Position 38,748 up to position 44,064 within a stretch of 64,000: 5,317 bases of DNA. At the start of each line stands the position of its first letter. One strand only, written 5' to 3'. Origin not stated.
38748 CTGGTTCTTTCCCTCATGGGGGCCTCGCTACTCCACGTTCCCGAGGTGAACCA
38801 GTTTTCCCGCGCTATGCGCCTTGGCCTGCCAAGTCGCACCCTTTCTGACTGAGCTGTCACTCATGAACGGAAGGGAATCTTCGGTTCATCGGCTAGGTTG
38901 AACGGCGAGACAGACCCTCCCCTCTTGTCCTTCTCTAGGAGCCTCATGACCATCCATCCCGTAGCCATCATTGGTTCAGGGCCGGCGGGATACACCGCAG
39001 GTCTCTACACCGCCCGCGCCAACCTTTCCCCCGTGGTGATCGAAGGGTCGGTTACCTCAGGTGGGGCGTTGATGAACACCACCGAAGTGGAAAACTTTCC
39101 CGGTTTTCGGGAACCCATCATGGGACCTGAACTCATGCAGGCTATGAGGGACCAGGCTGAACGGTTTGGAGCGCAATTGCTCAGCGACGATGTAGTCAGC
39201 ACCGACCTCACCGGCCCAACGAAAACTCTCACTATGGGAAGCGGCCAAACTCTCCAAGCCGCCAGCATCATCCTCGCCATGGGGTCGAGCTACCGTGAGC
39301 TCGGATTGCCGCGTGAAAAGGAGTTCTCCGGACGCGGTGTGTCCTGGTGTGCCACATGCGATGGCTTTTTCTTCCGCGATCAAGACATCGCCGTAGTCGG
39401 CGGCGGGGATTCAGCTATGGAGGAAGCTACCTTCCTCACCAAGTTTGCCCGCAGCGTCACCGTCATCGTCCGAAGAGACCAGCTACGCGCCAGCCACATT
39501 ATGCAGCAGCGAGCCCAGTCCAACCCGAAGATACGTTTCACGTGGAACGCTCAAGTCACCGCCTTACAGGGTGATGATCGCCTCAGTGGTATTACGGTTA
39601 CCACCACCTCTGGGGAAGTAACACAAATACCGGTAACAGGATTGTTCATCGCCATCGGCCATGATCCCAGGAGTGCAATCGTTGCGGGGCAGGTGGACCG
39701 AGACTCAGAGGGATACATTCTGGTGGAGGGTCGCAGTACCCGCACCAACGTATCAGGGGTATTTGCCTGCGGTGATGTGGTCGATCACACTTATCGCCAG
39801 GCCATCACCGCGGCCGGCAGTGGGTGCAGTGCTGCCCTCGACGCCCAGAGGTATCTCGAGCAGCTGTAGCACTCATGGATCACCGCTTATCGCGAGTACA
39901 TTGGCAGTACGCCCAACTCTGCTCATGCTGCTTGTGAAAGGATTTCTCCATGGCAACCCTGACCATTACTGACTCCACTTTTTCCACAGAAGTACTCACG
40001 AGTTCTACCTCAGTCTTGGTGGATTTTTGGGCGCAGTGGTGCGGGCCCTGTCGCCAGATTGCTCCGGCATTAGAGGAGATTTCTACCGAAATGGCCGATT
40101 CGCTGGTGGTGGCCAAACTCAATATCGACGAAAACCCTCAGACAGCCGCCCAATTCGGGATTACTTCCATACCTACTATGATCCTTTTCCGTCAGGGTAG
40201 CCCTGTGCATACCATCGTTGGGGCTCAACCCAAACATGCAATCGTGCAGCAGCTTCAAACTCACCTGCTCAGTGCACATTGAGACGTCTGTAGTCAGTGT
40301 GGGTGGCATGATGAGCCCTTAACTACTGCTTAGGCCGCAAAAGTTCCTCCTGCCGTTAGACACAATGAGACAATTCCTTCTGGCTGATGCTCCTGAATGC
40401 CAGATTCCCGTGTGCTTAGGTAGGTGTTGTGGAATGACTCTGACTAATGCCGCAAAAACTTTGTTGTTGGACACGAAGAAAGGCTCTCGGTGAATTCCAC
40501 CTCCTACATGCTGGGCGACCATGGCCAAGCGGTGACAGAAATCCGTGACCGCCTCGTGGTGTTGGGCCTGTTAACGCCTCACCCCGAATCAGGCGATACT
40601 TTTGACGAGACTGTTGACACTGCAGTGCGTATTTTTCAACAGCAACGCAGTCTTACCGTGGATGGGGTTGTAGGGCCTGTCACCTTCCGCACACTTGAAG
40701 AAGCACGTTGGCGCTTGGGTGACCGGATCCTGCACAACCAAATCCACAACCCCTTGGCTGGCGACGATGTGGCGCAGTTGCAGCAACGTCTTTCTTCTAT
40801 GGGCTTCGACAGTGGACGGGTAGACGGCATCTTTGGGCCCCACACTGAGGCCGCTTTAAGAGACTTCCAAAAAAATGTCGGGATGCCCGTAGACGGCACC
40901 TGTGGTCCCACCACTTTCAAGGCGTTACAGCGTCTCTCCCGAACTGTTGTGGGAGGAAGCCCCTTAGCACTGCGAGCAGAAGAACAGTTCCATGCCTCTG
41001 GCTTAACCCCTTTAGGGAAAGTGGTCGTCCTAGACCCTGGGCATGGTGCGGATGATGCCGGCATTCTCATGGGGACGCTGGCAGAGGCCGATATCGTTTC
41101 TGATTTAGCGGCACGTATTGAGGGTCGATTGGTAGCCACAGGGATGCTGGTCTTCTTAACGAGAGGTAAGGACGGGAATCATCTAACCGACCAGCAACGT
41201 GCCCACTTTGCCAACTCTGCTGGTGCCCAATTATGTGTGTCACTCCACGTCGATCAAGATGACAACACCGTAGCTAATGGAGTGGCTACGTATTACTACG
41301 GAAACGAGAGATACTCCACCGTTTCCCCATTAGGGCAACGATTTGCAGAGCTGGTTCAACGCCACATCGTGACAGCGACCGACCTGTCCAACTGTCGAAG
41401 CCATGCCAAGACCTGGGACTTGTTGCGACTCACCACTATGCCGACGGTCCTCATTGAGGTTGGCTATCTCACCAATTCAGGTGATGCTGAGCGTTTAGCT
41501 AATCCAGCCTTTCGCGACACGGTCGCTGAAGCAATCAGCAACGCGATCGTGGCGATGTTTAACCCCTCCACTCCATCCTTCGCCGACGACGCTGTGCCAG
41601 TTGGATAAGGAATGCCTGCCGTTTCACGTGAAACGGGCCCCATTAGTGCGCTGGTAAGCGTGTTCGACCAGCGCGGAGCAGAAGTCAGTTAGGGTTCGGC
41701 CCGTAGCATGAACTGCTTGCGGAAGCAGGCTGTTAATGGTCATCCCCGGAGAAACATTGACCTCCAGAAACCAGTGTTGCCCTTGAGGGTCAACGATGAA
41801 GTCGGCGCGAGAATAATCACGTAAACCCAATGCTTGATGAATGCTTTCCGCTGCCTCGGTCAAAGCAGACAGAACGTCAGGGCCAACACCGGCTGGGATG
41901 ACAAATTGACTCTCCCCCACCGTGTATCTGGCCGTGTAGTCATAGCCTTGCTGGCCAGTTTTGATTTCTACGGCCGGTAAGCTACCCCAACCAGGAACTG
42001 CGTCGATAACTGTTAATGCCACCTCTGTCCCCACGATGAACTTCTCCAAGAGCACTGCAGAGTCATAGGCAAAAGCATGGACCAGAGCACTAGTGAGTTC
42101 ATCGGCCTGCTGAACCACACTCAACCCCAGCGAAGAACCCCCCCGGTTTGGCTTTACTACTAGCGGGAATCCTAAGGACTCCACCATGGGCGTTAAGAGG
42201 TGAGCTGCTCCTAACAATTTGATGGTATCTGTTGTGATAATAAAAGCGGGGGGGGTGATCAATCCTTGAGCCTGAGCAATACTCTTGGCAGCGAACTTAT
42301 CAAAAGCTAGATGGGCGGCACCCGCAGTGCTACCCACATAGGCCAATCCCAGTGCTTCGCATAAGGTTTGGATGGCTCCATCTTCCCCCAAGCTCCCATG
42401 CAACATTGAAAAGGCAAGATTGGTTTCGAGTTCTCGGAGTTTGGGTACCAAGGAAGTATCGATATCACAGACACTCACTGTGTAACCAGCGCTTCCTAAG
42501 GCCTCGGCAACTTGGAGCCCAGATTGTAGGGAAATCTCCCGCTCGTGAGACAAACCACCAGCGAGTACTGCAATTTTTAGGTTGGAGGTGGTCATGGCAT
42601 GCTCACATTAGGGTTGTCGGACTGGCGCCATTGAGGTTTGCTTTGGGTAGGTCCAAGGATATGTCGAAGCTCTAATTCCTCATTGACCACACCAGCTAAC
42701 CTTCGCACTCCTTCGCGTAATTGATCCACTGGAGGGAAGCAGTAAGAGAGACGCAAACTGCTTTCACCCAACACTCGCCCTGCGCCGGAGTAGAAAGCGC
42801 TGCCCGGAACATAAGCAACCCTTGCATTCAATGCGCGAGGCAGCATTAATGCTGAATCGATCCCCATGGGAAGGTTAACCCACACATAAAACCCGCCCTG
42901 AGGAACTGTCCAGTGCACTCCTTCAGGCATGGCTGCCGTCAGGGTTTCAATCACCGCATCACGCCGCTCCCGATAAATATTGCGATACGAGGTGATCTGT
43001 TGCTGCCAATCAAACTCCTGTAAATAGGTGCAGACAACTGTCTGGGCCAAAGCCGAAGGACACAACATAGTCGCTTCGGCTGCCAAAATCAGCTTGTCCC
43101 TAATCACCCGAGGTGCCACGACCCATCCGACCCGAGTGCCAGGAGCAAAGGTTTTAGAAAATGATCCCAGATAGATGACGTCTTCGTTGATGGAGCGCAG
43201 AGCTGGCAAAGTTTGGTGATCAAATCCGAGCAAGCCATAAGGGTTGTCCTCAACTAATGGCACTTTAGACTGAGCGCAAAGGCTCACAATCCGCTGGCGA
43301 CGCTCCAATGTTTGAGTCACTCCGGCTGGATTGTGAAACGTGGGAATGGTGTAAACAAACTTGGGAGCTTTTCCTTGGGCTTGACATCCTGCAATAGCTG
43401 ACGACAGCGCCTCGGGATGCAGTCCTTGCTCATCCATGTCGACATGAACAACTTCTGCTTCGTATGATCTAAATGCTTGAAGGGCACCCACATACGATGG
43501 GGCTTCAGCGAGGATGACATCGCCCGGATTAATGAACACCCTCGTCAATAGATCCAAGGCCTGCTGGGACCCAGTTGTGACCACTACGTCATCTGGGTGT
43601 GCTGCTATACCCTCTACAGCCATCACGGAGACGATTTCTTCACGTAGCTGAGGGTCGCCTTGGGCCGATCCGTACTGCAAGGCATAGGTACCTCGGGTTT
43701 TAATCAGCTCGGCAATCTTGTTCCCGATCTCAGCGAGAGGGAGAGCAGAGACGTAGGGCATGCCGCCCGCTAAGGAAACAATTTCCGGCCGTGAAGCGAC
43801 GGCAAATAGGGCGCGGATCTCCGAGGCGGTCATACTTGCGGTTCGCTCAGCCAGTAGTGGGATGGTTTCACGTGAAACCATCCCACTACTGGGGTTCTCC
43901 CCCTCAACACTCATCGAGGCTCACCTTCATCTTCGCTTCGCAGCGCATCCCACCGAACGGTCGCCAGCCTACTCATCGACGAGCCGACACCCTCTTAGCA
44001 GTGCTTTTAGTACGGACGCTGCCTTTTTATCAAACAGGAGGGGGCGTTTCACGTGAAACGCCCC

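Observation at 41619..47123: Four perfect parS palindromes, two embedded in coding-sequence ends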

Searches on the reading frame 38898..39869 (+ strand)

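Call 12: search_protein_families(library=pfam, proteins=[window:38898-39869:+])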
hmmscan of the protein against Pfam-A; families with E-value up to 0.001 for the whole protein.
window:38898-39869:+ (323 aa): 7 families
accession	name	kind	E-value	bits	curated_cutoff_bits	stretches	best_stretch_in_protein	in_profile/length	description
PF07992.20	Pyr_redox_2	-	1.4e-48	166.3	26.1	1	21-309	2-291/291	Pyridine nucleotide-disulphide oxidoreductase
PF00070.33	Pyr_redox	-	1.4e-18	67.6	22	1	164-235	2-80/82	Pyridine nucleotide-disulphide oxidoreductase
PF13738.12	Pyr_redox_3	-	9.6e-18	64.9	30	1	115-292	119-305/305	Pyridine nucleotide-disulphide oxidoreductase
PF01946.23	Thi4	-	4.3e-06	26.6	26.2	1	21-57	19-56/235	Thi4 family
PF13450.12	NAD_binding_8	-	0.00011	22.8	21.9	0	24-70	1-43/68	NAD(P)-binding Rossmann-like domain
PF01266.30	DAO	-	0.00022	21.3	27.9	0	78-135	150-209/353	FAD dependent oxidoreductase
PF03486.20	HI0933_like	-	0.00039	20.4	50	0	22-55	3-36/244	HI0933-like protein Rossmann domain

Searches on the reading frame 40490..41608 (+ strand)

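Call 12: search_protein_families(library=pfam, proteins=[window:40490-41608:+])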
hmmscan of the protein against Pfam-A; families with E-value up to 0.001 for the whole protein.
window:40490-41608:+ (372 aa): 4 families
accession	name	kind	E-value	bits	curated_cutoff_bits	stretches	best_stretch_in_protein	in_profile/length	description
PF01520.23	Amidase_3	-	1.3e-41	143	27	1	179-353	1-172/174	N-acetylmuramoyl-L-alanine amidase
PF01471.23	PG_binding_1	-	3.8e-32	110.7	23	2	91-146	2-57/57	Putative peptidoglycan binding domain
PF09374.15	PG_binding_3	-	1.5e-09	38.3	24.6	0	95-124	4-32/76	Predicted Peptidoglycan domain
PF08823.16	PG_binding_2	-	0.00016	22.3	21.1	0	87-127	11-51/74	Putative peptidoglycan binding domain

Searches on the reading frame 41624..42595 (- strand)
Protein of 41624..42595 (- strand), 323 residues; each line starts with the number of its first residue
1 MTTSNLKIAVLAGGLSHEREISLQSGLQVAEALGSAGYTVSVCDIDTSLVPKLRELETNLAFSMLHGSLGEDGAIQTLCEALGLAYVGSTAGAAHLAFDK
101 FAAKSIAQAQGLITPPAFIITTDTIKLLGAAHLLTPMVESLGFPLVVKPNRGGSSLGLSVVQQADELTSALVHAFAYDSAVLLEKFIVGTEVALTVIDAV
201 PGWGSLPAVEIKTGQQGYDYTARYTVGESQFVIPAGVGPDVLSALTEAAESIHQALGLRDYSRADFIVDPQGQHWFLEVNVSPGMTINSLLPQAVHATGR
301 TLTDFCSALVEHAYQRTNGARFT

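Call 12: search_protein_families(library=pfam, proteins=[window:41624-42595:-])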
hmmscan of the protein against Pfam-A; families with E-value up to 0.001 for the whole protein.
window:41624-42595:- (323 aa): 7 families
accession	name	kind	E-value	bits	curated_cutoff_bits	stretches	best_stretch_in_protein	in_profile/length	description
PF07478.18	Dala_Dala_lig_C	-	1.7e-42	145.7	24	1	108-311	3-204/204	D-ala D-ala ligase C-terminus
PF01820.27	Dala_Dala_lig_N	-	8.3e-19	68.7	34.6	2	57-89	89-121/121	D-ala D-ala ligase N-terminus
PF02786.22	CPSase_L_D2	-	7.8e-08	32.5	19.8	1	136-189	32-91/211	Carbamoyl-phosphate synthase L chain, ATP binding domain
PF13535.11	ATP-grasp_4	-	8.1e-07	29.2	27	1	142-280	2-149/160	ATP-grasp domain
PF02222.28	ATP-grasp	-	1.7e-05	25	27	1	133-211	21-102/179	ATP-grasp domain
PF14397.11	ATPgrasp_ST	-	0.00046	19.9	31.4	0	98-165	20-83/278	Sugar-transfer associated ATP-grasp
PF14398.11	ATPgrasp_YheCD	-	0.00079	19.2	26.8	0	247-308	191-254/255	YheC/D like ATP-grasp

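Call 57: find_encoding_contigs(protein=window:41624-42595:-, flank=10000, max_places=4)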
Protein window:41624-42595:- (323 aa): 4 contigs read that carry it; 4 places shown.
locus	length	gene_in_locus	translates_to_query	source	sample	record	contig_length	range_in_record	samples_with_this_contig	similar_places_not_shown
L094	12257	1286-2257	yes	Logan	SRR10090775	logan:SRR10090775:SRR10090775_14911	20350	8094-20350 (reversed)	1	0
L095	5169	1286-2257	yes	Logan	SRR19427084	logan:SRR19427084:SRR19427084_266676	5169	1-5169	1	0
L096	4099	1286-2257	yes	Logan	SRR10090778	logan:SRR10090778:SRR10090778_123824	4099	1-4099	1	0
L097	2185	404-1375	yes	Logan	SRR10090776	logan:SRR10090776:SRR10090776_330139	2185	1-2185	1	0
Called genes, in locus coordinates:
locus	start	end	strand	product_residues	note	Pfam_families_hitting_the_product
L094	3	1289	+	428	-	?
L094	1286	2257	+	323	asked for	PF01820:Dala_Dala_lig_N, PF02786:CPSase_L_D2 (faint), PF02222:ATP-grasp (weak), PF07478:Dala_Dala_lig_C, PF13535:ATP-grasp_4 (weak)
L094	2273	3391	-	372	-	PF01471:PG_binding_1, PF09374:PG_binding_3 (faint), PF01471:PG_binding_1, PF01520:Amidase_3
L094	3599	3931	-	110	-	PF00085:Thioredoxin, PF04756:OST3_OST6 (weak), PF14595:Thioredoxin_9 (weak), PF13098:Thioredoxin_2, PF13905:Thioredoxin_8 (weak)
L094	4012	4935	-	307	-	PF01946:Thi4 (faint), PF07992:Pyr_redox_2, PF13738:Pyr_redox_3, PF00070:Pyr_redox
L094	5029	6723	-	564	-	PF03023:MurJ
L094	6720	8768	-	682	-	PF19516:DUF6049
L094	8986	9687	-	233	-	PF00293:NUDIX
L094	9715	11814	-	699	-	PF00990:GGDEF, PF00563:EAL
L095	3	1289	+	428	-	?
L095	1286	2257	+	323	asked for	PF01820:Dala_Dala_lig_N, PF02786:CPSase_L_D2 (faint), PF02222:ATP-grasp (weak), PF07478:Dala_Dala_lig_C, PF13535:ATP-grasp_4 (weak)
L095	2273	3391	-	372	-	PF01471:PG_binding_1, PF09374:PG_binding_3 (faint), PF01471:PG_binding_1, PF01520:Amidase_3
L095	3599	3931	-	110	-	PF00085:Thioredoxin, PF04756:OST3_OST6 (weak), PF14595:Thioredoxin_9 (weak), PF13098:Thioredoxin_2, PF13905:Thioredoxin_8 (weak)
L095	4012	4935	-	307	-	PF01946:Thi4 (faint), PF07992:Pyr_redox_2, PF13738:Pyr_redox_3, PF00070:Pyr_redox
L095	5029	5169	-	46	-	?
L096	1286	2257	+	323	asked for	PF01820:Dala_Dala_lig_N, PF02786:CPSase_L_D2 (faint), PF02222:ATP-grasp (weak), PF07478:Dala_Dala_lig_C, PF13535:ATP-grasp_4 (weak)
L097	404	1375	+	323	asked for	PF01820:Dala_Dala_lig_N, PF02786:CPSase_L_D2 (faint), PF02222:ATP-grasp (weak), PF07478:Dala_Dala_lig_C, PF13535:ATP-grasp_4 (weak)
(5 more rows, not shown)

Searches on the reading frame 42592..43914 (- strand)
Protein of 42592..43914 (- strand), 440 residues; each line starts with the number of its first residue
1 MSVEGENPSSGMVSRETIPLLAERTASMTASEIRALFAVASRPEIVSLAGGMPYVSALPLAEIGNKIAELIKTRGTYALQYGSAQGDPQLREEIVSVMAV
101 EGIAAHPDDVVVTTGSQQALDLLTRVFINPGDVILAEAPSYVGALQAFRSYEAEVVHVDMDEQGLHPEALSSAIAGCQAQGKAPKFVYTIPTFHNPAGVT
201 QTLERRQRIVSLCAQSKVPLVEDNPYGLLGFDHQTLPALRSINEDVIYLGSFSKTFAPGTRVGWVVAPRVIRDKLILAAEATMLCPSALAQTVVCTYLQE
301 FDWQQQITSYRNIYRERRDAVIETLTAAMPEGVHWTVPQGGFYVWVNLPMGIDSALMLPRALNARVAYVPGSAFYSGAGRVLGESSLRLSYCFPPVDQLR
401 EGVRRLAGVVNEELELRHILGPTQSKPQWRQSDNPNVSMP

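Call 12: search_protein_families(library=pfam, proteins=[window:42592-43914:-])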
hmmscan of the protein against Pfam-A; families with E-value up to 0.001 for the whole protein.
window:42592-43914:- (440 aa): 2 families
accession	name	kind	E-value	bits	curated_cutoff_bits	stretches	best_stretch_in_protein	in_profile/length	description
PF00155.27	Aminotran_1_2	-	1.9e-41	142.9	19.7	1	73-406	30-361/361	Aminotransferase class I and II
PF12897.13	Asp_aminotransf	-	7.6e-11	41.9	27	1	134-410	127-409/421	Aspartate amino-transferase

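Call 30: find_related_loci(query=window:42592-43914:-, collection=metagenome_contigs, flank=10000)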
Query window:42592-43914:- (440 aa) in metagenome_contigs; peptide patterns used: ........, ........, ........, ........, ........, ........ (x = any residue, [..] = any of these).
402 stretches matched a pattern, but none encodes a relative of the query by tblastn (E <= 1e-3).

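Call 31: find_homologous_proteins(query=window:42592-43914:-, max_evalue=1e-60)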
Query window:42592-43914:- (440 aa): 8000 proteins with E <= 1e-60 among 8000 candidates; the best 120 are listed.
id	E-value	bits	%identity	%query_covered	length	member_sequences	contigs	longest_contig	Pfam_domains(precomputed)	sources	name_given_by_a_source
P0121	5.5e-291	983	100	100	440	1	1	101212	PF00155.28,PF12897.14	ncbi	-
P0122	5.7e-203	693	72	97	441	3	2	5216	PF00155.28,PF12897.14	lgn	-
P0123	1.7e-174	599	64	95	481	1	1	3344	PF00155.28,PF12897.14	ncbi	-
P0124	3.8e-174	598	64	95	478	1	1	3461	PF00155.28,PF12897.14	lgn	-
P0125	1.2e-173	596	64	96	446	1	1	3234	PF00155.28,PF12897.14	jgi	jgi:2-aminoadipate transaminase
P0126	1.2e-169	583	63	95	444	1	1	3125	PF00155.28,PF12897.14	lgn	-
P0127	3.0e-169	582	64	93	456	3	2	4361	PF00155.28,PF12897.14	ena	-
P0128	1.8e-167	576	64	91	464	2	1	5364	PF00155.28,PF12897.14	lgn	-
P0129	1.9e-167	576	62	93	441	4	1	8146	PF00155.28,PF12897.14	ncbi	-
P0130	2.0e-167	576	61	99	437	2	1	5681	PF00155.28,PF12897.14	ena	-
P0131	1.3e-166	573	65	91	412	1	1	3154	PF00155.28,PF12897.14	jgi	jgi:DNA-binding transcriptional MocR family regulator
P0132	2.0e-166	572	62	94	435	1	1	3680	PF00155.28,PF12897.14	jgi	jgi:2-aminoadipate transaminase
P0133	3.8e-166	572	65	91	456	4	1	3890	PF00155.28,PF12897.14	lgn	-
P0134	9.2e-166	570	65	91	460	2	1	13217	PF00155.28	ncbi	-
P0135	1.5e-165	569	62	93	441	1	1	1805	PF00155.28,PF12897.14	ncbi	-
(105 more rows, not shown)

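Call 33: find_encoding_contigs(protein=P0122, flank=10000, max_places=4)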
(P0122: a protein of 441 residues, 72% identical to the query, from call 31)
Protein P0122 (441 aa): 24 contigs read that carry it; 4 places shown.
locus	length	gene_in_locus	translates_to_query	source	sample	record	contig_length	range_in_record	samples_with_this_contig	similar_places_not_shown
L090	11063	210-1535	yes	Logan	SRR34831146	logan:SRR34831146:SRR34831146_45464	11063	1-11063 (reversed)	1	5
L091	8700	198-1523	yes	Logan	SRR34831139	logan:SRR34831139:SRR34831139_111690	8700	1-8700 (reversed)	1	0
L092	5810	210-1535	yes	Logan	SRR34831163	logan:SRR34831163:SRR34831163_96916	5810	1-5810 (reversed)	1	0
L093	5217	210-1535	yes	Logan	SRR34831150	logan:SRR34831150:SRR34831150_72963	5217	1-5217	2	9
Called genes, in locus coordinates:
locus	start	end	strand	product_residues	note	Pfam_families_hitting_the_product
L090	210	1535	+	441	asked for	PF00155:Aminotran_1_2, PF12897:Asp_aminotransf (weak)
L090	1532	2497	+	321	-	PF01820:Dala_Dala_lig_N, PF14397:ATPgrasp_ST (faint), PF02655:ATP-grasp_3 (weak), PF02786:CPSase_L_D2 (weak), PF02222:ATP-grasp (weak), PF07478:Dala_Dala_lig_C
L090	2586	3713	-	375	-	PF01471:PG_binding_1, PF09374:PG_binding_3 (faint), PF01471:PG_binding_1, PF01520:Amidase_3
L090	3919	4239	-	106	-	PF00085:Thioredoxin, PF00578:AhpC-TSA (weak), PF08534:Redoxin (weak), PF14595:Thioredoxin_9 (weak), PF13098:Thioredoxin_2, PF13905:Thioredoxin_8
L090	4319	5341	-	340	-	PF01946:Thi4 (faint), PF07992:Pyr_redox_2, PF13738:Pyr_redox_3, PF00070:Pyr_redox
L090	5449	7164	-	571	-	PF03023:MurJ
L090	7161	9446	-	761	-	PF19516:DUF6049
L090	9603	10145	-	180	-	PF00293:NUDIX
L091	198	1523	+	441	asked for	PF00155:Aminotran_1_2, PF12897:Asp_aminotransf (weak)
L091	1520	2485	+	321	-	PF01820:Dala_Dala_lig_N, PF14397:ATPgrasp_ST (faint), PF02655:ATP-grasp_3 (weak), PF02786:CPSase_L_D2 (weak), PF02222:ATP-grasp (weak), PF07478:Dala_Dala_lig_C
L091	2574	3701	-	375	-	PF01471:PG_binding_1, PF09374:PG_binding_3 (faint), PF01471:PG_binding_1, PF01520:Amidase_3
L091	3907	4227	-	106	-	PF00085:Thioredoxin, PF00578:AhpC-TSA (weak), PF08534:Redoxin (weak), PF14595:Thioredoxin_9 (weak), PF13098:Thioredoxin_2, PF13905:Thioredoxin_8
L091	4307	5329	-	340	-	PF01946:Thi4 (faint), PF07992:Pyr_redox_2, PF13738:Pyr_redox_3, PF00070:Pyr_redox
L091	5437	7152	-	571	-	PF03023:MurJ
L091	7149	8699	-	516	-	?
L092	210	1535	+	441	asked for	PF00155:Aminotran_1_2, PF12897:Asp_aminotransf (weak)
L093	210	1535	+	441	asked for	PF00155:Aminotran_1_2, PF12897:Asp_aminotransf (weak)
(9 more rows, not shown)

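Call 64: find_related_loci(query=A2, collection=metagenome_contigs, flank=10000)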
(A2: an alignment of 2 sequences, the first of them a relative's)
Query A2 (440 aa) in metagenome_contigs; peptide patterns used: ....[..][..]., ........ (x = any residue, [..] = any of these).
600 stretches matched a pattern (row limit reached: there are more); 377 encode a relative of the query (tblastn E <= 1e-3); the best 80 are kept; 80 distinct loci.
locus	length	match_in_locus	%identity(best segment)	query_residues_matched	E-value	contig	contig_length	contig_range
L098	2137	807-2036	62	22-428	0e+0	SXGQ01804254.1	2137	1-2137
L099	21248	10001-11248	59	22-439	5e-169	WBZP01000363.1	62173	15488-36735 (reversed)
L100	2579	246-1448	63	22-423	3e-180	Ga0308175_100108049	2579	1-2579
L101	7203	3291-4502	60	22-427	7e-169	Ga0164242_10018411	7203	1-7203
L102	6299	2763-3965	63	22-423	2e-169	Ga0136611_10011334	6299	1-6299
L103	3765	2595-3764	65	22-409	4e-175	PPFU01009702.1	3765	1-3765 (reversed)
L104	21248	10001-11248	59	22-439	7e-167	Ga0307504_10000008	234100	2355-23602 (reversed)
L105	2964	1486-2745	61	22-438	2e-176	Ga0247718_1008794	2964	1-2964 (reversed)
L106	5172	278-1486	61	22-426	1e-169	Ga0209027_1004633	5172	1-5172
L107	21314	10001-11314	59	7-439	4e-166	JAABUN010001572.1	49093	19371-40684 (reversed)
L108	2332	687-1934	59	22-439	3e-178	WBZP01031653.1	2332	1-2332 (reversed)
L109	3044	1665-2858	60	22-422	2e-175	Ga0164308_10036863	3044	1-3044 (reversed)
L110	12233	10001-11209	60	22-426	1e-165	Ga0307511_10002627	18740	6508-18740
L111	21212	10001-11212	59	22-427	9e-166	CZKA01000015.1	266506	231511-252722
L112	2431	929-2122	61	22-422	3e-177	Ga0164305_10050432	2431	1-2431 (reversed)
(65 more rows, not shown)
